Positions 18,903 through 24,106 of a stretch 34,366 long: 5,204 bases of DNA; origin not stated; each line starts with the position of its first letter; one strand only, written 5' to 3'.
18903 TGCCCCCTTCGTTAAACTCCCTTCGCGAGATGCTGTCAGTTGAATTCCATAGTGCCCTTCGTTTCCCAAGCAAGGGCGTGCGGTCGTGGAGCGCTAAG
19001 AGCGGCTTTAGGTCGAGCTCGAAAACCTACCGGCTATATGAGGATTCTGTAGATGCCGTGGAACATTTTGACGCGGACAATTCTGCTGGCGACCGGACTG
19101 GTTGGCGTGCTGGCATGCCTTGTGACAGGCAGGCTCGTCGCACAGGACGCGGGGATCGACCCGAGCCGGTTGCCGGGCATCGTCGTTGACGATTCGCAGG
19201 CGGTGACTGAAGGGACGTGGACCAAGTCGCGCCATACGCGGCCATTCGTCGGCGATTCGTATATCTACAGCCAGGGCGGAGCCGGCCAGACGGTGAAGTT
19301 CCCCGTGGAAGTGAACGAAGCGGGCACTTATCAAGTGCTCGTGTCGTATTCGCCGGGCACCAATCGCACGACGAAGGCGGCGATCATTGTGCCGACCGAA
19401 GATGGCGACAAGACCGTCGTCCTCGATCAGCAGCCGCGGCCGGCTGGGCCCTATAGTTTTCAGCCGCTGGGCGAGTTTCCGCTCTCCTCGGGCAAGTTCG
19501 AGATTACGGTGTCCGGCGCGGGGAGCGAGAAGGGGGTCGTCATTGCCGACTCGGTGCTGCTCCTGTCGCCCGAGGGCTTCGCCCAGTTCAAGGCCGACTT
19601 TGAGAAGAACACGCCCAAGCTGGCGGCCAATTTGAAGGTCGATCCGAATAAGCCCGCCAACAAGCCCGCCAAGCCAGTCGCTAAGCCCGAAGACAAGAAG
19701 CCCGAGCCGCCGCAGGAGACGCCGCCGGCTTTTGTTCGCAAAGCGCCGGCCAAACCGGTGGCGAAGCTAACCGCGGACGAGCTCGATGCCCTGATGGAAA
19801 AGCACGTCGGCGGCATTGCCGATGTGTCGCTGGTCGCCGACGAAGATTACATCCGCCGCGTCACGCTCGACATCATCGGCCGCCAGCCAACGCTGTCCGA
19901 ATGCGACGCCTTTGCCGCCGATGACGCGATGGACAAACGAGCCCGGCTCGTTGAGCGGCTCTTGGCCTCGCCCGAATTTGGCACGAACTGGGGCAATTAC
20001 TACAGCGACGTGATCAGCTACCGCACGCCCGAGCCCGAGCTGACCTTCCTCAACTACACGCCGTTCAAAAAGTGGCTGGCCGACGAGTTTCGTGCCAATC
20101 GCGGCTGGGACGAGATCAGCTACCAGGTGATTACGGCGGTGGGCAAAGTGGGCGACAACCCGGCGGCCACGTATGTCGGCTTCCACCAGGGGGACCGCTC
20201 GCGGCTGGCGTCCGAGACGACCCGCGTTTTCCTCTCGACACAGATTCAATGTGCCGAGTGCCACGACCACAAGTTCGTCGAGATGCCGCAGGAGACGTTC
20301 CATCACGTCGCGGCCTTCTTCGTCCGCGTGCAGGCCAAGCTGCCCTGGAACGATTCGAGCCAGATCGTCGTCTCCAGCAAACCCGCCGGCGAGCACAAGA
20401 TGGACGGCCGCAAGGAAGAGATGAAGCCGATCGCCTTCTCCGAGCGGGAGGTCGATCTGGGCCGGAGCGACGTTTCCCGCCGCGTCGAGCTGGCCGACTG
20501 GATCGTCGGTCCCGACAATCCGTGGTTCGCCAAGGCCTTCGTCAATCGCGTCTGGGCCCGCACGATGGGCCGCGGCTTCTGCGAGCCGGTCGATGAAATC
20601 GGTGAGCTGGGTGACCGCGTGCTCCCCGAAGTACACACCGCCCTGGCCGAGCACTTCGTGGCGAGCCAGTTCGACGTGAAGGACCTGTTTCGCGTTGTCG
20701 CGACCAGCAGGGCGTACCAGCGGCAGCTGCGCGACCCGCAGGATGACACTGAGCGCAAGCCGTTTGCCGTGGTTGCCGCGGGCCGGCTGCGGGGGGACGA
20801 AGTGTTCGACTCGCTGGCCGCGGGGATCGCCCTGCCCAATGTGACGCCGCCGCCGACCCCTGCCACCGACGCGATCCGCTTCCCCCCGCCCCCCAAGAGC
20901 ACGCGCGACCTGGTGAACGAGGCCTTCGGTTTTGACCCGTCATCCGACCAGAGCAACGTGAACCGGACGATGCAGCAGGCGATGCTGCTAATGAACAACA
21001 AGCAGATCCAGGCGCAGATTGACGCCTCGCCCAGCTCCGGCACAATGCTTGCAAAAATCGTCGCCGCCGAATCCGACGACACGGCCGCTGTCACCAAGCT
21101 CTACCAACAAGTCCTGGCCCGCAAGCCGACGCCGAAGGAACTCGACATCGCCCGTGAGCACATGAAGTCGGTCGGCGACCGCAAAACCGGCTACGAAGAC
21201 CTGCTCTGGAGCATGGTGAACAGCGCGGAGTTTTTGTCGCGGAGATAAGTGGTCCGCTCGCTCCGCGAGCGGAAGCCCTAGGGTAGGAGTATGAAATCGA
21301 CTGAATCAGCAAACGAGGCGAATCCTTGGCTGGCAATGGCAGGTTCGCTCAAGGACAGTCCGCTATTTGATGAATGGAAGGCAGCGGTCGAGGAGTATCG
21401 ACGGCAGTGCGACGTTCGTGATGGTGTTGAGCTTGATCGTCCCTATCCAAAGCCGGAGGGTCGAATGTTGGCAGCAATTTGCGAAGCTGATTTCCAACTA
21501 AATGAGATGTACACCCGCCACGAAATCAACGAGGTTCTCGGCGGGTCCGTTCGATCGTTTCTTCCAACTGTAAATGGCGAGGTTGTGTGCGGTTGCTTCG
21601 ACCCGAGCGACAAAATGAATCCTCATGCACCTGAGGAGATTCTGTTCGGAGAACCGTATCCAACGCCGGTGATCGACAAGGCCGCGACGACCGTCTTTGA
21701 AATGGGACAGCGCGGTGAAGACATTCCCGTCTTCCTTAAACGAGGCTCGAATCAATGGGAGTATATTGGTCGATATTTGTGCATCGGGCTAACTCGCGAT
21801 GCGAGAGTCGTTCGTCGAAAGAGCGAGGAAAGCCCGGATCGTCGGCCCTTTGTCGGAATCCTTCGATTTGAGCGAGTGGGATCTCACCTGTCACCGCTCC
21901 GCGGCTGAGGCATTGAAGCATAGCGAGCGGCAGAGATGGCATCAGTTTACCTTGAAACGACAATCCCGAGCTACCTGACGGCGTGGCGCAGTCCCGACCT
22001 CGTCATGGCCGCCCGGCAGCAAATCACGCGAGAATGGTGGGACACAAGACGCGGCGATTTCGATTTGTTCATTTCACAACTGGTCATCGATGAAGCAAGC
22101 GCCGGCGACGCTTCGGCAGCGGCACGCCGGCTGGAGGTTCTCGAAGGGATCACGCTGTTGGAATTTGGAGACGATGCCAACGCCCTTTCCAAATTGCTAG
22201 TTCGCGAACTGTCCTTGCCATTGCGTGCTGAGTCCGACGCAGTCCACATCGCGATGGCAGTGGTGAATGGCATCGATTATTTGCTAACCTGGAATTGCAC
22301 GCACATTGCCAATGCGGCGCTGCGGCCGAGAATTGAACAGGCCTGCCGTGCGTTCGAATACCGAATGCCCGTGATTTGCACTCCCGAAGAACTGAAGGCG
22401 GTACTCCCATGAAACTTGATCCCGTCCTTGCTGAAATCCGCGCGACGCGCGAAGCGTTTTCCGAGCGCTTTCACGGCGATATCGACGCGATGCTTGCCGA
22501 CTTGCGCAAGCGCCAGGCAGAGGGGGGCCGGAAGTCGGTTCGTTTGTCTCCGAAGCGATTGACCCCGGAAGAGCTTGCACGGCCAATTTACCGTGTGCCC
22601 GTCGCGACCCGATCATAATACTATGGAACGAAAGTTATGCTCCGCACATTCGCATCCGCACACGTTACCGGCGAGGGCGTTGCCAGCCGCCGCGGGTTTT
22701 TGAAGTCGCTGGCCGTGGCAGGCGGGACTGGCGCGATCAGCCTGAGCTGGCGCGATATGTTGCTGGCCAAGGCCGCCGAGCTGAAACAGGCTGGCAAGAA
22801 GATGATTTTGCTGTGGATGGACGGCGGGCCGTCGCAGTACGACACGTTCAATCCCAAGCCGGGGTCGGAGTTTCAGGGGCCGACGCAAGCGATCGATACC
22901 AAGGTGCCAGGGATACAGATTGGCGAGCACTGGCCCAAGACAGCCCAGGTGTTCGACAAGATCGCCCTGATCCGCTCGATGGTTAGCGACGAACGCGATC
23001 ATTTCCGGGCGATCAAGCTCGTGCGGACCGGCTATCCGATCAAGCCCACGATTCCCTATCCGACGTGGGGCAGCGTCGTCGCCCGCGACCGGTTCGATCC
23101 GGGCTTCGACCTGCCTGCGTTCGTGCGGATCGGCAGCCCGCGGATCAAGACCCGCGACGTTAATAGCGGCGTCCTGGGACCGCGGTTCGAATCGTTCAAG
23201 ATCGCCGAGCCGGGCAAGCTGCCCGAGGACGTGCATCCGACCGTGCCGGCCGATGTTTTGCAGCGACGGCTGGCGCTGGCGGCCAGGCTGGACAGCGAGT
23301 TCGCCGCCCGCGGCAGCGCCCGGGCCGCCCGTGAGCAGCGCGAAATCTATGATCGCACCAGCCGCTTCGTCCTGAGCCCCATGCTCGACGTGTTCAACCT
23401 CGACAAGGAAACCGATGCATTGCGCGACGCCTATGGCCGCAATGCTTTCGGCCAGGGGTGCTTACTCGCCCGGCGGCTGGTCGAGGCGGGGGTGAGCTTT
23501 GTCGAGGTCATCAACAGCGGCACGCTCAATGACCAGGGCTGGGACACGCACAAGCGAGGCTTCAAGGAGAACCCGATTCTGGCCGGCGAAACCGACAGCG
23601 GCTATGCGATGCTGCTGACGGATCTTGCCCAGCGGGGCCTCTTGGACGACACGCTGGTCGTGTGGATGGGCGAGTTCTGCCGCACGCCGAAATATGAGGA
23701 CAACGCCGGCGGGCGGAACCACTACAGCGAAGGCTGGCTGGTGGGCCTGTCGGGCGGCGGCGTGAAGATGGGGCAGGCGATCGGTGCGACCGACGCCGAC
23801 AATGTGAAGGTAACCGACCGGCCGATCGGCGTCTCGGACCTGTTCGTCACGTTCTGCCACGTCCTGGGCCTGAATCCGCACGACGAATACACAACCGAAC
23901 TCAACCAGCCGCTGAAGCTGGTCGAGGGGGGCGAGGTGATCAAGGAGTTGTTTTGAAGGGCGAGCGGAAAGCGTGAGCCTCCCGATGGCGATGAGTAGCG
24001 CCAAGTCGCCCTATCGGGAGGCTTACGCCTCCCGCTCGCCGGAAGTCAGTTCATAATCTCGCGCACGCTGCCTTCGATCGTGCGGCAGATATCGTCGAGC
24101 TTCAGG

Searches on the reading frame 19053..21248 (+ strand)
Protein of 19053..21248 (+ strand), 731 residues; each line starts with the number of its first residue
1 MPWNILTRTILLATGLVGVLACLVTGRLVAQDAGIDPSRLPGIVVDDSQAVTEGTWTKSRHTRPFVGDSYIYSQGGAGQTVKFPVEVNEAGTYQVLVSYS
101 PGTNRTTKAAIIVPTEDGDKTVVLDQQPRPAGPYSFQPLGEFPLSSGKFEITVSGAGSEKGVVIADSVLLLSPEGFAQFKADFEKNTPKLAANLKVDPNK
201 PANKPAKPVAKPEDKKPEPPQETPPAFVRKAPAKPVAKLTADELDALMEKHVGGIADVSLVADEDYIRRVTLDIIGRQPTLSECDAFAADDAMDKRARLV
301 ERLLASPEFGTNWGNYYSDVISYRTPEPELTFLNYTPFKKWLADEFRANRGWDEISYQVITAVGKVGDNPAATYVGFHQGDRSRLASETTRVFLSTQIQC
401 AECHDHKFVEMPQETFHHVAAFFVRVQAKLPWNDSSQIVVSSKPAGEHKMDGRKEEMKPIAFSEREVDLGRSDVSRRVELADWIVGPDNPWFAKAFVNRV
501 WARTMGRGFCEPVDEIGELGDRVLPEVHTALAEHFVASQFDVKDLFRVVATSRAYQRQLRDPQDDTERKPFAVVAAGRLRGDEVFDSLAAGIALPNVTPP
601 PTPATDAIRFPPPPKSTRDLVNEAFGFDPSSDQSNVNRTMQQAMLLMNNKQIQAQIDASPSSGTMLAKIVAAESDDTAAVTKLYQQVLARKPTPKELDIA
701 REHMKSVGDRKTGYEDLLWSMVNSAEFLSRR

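Call 92: search_protein_families(library=pfam, proteins=[window:19053-21248:+], max_evalue=0.00001)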
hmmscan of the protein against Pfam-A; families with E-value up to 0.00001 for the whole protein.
window:19053-21248:+ (731 aa): 3 families
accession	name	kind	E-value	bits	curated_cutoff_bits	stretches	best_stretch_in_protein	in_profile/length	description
PF07583.16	PSCyt2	-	1.2e-35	123.8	29.8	1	257-427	17-208/209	Protein of unknown function (DUF1549)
PF07587.16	PSD1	-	1.5e-34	119.9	28.5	1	476-703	1-243/244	Protein of unknown function (DUF1553)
PF25275.1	Golvesin_C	-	3e-19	69.8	31.6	1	44-170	2-130/132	Golvesin C-terminal domain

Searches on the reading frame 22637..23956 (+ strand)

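Call 92: search_protein_families(library=pfam, proteins=[window:22637-23956:+], max_evalue=0.00001)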
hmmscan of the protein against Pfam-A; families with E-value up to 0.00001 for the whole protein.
window:22637-23956:+ (439 aa): 1 family
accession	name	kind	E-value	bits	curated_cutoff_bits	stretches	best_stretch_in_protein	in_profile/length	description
PF07394.17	DUF1501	-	9e-95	318.5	27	1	54-439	2-390/390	Protein of unknown function (DUF1501)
